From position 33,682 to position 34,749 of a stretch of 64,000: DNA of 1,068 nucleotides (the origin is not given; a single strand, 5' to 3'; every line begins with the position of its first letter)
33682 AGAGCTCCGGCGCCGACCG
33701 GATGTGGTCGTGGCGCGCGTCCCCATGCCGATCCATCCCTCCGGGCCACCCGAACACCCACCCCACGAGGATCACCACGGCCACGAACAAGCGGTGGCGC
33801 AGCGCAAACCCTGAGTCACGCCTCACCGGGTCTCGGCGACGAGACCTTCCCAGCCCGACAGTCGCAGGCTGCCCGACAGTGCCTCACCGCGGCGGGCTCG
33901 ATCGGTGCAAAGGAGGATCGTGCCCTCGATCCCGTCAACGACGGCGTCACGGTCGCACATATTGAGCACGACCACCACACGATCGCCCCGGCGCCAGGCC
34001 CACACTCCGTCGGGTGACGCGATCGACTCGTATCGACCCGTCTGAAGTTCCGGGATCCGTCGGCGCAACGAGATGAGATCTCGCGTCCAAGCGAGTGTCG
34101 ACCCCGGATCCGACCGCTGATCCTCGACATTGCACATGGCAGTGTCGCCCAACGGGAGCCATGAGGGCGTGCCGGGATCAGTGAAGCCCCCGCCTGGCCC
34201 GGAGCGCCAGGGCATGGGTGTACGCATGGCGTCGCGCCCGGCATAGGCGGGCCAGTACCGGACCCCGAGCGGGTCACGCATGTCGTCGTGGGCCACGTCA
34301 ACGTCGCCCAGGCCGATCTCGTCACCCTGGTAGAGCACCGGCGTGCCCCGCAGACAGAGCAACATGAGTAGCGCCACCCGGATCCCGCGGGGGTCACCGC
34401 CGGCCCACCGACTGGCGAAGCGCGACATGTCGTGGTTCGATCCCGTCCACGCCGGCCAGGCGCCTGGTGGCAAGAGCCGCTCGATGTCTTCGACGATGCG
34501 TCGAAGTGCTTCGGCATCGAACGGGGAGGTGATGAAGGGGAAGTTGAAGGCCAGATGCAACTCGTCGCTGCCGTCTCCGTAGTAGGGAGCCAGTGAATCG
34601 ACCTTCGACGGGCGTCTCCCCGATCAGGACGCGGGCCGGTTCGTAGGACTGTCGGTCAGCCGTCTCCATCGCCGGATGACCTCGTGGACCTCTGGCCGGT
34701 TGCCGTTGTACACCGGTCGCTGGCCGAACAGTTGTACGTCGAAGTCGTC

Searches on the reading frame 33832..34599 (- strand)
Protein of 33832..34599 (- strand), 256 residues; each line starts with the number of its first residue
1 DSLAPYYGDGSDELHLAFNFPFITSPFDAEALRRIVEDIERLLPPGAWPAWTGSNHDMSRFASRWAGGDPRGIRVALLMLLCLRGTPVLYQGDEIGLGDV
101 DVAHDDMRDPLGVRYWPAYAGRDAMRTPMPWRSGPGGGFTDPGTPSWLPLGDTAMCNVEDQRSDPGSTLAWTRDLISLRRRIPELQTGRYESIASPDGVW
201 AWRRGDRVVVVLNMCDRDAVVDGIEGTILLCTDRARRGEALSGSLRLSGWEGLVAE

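Call 45: find_homologous_proteins(query=window:33832-34599:-, max_evalue=1e-40)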
Query seq(256 aa) (256 aa): 697 proteins with E <= 1e-40 among 2992 candidates; the best 120 are listed.
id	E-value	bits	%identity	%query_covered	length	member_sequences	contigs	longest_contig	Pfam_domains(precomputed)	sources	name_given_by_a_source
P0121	6.4e-120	418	71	100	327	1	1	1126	PF00128.32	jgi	jgi:alpha-glucosidase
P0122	1.7e-117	410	72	100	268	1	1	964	PF00128.32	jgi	-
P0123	1.8e-117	410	70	100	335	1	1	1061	PF00128.32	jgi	jgi:alpha-glucosidase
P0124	5.8e-117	408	70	99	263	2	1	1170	PF00128.32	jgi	jgi:alpha-glucosidase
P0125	1.7e-115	403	71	100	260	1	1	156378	PF00128.32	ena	-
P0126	5.3e-115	402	70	100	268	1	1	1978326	PF00128.32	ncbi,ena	-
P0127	3.1e-114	399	68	100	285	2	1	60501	PF00128.32,PF11941.15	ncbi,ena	-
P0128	5.6e-114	398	69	99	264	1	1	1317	PF00128.32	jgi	jgi:alpha-glucosidase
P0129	9.4e-114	398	68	100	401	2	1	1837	PF00128.32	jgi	jgi:alpha-glucosidase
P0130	7.3e-113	395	69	100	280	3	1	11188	PF00128.32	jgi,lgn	jgi:alpha-glucosidase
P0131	7.4e-113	395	67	100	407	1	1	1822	PF00128.32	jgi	jgi:alpha-glucosidase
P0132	3.4e-112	393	68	100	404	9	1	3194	PF00128.32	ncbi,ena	-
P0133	3.8e-112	392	68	100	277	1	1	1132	PF00128.32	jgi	jgi:alpha-glucosidase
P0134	5.0e-112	392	69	100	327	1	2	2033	PF00128.32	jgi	-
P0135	1.5e-110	387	65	100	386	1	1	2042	PF00128.32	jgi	jgi:alpha-glucosidase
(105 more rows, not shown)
